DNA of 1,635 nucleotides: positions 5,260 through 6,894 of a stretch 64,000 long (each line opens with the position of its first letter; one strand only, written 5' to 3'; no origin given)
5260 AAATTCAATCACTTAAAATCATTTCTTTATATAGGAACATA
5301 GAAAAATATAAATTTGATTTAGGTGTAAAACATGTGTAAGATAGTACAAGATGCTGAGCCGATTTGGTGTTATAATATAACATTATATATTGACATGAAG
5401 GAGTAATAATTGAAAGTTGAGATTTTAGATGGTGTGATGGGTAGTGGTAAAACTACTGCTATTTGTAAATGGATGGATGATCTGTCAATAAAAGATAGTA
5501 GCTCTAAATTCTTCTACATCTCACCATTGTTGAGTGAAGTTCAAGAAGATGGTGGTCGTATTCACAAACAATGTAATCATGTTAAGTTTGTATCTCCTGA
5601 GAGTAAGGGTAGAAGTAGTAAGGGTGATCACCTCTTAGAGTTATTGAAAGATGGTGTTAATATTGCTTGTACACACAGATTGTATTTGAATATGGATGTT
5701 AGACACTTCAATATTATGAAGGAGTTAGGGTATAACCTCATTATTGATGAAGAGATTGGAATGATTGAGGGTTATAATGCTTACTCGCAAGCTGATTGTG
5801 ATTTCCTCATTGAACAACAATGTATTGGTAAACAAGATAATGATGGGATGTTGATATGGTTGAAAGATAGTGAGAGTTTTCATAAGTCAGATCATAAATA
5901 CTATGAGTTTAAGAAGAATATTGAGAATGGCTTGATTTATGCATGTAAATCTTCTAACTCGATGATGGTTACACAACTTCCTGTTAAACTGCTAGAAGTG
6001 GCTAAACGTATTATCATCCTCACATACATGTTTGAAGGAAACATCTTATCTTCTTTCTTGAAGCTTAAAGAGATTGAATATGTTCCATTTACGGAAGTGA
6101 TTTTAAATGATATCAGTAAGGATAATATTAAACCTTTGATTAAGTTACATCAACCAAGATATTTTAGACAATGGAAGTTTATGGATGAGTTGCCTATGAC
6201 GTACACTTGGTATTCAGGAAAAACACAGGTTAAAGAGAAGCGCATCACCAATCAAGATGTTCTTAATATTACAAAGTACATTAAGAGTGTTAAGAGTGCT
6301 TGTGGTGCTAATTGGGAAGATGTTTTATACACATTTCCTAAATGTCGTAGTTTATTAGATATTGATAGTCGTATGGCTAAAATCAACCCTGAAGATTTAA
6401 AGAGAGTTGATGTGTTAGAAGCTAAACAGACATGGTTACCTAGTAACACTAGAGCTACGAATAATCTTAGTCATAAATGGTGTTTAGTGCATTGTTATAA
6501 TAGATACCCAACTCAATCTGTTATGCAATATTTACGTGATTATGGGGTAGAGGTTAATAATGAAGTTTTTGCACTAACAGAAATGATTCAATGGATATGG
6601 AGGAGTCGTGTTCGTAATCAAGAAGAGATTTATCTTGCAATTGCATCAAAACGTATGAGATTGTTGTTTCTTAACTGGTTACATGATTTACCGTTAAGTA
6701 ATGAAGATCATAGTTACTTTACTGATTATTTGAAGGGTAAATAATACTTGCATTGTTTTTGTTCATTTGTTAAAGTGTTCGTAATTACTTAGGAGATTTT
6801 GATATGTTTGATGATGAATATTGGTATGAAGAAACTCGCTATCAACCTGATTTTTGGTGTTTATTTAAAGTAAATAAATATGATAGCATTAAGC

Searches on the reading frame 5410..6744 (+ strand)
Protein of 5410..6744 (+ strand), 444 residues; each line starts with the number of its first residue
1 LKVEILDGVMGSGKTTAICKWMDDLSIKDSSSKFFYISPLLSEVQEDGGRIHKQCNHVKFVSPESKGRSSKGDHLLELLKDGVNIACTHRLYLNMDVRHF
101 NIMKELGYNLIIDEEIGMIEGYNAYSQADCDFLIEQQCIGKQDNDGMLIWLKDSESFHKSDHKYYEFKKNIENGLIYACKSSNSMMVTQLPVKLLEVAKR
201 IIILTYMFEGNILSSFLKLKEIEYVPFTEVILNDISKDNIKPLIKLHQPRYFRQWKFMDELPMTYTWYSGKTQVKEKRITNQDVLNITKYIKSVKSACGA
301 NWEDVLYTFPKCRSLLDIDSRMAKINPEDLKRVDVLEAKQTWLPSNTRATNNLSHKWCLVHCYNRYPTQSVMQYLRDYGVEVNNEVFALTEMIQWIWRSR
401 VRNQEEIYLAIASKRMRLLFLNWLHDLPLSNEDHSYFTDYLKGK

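Call 59: search_protein_families(library=phrogs, proteins=[window:5410-6744:+], max_evalue=0.00001)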
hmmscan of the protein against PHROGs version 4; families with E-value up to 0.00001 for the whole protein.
window:5410-6744:+ (444 aa): 1 family
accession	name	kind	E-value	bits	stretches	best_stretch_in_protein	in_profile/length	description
phrog_2467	-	unknown function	1.1e-71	243.3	1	1-425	8-422/502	-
